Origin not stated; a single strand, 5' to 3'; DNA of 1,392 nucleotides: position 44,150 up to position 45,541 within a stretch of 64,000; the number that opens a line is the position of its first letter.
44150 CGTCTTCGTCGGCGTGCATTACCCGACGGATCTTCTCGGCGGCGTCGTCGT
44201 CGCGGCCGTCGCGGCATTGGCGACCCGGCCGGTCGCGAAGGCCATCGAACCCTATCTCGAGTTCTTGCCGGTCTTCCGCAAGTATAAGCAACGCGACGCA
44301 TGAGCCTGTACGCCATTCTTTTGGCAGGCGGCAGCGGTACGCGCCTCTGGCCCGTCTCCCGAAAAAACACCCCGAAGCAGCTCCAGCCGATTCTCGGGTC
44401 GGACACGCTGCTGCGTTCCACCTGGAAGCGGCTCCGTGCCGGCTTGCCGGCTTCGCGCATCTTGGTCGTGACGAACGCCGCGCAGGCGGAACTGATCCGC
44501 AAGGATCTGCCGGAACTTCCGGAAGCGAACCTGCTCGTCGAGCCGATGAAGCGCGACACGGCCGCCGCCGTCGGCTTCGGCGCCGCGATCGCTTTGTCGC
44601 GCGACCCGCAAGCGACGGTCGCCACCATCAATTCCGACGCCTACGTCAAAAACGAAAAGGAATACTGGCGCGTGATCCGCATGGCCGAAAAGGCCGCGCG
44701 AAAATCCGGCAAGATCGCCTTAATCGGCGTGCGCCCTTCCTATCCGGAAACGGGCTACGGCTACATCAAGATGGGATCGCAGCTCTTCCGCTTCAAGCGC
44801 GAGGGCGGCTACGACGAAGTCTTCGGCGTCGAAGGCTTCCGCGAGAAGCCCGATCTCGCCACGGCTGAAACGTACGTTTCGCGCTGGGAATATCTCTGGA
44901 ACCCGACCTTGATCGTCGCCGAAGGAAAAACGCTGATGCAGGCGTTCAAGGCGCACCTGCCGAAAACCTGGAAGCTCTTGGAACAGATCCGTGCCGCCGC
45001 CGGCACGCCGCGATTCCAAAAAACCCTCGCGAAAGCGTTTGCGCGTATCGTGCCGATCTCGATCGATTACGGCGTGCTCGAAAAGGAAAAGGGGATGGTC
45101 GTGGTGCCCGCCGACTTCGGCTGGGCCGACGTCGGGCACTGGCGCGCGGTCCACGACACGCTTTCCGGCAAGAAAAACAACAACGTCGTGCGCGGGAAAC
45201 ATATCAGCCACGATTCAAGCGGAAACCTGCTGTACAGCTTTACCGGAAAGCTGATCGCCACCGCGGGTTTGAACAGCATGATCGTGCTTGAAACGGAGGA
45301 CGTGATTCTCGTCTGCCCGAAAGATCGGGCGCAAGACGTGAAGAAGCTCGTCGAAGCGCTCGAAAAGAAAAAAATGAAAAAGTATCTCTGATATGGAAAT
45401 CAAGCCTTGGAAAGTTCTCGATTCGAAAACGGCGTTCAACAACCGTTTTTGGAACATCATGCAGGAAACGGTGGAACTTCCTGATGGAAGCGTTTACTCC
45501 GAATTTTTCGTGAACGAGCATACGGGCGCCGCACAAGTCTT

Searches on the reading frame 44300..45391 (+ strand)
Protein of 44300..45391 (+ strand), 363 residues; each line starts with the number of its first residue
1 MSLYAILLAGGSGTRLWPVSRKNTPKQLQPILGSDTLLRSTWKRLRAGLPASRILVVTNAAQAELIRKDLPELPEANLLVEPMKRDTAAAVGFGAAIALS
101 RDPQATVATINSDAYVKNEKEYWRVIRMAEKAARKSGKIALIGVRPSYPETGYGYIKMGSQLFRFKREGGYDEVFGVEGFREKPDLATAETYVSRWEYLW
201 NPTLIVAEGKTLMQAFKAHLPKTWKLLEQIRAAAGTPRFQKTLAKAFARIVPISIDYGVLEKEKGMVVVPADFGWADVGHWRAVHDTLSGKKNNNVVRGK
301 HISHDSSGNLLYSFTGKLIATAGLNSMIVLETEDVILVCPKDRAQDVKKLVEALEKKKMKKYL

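Call 67: search_protein_families(library=pfam, proteins=[window:44300-45391:+], max_evalue=0.001)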
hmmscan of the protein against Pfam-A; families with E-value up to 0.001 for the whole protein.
window:44300-45391:+ (363 aa): 3 families
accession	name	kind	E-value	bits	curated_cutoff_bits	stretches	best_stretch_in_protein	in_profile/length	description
PF00483.29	NTP_transferase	-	1.3e-34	120.3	21.2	1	5-287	2-238/245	Nucleotidyl transferase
PF22640.1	ManC_GMP_beta-helix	-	3.4e-17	62.5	27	1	299-354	1-55/55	MannoseP isomerase/GMP-like beta-helix domain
PF12804.13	NTP_transf_3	-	2.8e-06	28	27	1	5-70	1-60/160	MobA-like NTP transferase domain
